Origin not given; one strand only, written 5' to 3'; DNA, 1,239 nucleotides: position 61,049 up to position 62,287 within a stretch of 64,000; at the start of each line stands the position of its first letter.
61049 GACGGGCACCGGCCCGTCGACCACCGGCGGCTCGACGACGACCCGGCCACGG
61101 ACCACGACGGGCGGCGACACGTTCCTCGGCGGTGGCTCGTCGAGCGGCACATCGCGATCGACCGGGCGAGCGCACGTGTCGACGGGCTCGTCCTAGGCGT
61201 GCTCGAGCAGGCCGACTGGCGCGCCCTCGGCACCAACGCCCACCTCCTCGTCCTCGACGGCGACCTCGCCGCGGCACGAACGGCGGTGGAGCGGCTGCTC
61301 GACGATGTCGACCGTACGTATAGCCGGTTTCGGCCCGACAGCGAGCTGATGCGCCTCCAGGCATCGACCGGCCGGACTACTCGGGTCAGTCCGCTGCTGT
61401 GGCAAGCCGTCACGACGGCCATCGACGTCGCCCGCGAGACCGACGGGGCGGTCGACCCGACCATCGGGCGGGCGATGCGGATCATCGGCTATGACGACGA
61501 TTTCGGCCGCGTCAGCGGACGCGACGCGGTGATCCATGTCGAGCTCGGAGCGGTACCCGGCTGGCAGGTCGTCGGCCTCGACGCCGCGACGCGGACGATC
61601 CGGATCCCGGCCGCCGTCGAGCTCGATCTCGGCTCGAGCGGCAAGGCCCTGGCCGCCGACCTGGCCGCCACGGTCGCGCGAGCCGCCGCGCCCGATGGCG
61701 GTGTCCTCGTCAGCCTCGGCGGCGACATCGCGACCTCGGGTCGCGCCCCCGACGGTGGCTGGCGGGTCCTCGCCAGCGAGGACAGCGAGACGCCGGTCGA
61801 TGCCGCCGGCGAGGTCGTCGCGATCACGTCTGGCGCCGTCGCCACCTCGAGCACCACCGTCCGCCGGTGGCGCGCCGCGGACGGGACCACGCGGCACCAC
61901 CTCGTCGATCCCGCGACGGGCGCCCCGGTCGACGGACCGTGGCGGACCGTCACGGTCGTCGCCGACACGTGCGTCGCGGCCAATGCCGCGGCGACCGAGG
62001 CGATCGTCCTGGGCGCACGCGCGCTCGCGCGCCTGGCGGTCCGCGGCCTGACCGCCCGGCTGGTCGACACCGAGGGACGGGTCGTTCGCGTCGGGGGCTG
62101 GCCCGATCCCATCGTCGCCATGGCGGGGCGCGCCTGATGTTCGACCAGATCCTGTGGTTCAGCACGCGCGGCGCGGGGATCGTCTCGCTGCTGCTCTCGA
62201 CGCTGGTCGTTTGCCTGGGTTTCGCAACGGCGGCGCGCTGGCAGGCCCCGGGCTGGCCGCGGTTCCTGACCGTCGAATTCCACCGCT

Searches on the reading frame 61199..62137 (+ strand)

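Call 32: search_protein_families(library=pfam, proteins=[window:61199-62137:+], max_evalue=0.001)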
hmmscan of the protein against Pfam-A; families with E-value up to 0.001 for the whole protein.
window:61199-62137:+ (312 aa): 1 family
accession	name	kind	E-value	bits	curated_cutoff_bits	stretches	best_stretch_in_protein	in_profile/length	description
PF02424.20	ApbE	-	4.8e-50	171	25.6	1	11-281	2-256/266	ApbE family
